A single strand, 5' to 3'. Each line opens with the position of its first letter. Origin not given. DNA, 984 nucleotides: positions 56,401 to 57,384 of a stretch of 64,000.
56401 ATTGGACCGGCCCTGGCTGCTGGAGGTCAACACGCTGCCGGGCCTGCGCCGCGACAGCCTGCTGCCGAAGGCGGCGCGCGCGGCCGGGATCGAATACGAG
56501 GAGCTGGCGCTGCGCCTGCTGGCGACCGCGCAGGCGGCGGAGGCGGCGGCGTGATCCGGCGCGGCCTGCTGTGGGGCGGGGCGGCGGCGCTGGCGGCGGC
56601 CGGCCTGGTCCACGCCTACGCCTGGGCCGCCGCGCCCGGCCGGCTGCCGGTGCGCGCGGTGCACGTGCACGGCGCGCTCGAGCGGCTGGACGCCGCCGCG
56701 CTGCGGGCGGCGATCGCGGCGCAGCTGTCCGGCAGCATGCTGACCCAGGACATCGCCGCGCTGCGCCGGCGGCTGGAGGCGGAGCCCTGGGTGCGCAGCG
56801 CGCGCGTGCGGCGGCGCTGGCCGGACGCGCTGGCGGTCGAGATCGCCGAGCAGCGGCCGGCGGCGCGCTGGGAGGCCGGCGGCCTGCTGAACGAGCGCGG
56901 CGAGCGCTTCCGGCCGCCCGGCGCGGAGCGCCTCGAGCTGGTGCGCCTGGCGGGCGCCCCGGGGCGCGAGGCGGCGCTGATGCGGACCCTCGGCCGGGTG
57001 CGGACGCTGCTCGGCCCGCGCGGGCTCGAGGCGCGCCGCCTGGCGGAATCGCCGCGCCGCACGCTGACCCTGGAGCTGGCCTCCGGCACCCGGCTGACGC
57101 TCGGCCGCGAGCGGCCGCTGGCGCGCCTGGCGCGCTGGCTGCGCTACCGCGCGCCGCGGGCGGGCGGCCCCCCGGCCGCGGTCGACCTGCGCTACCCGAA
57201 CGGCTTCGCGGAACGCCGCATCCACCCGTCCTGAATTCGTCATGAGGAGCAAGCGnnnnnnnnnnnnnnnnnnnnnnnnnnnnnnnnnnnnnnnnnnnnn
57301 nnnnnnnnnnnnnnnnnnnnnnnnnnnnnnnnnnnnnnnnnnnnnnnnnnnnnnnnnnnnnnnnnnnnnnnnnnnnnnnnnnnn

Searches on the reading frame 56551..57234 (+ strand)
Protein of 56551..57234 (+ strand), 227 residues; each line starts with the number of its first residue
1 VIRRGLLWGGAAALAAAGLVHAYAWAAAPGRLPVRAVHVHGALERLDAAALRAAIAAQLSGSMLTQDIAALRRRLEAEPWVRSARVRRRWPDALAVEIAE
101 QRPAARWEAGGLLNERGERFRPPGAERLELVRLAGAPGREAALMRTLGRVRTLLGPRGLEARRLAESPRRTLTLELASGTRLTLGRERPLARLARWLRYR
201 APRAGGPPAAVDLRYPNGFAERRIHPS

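Call 38: search_protein_families(library=pfam, proteins=[window:56551-57234:+])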
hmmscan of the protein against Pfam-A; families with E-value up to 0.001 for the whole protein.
window:56551-57234:+ (227 aa): 2 families
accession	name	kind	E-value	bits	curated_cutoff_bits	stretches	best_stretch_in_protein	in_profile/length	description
PF08478.15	POTRA_1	-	2e-17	63.7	23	1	32-101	1-69/69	POTRA domain, FtsQ-type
PF03799.20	FtsQ_DivIB_C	-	5.9e-11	43.7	21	1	105-214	1-114/114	Cell division protein FtsQ/DivIB, C-terminal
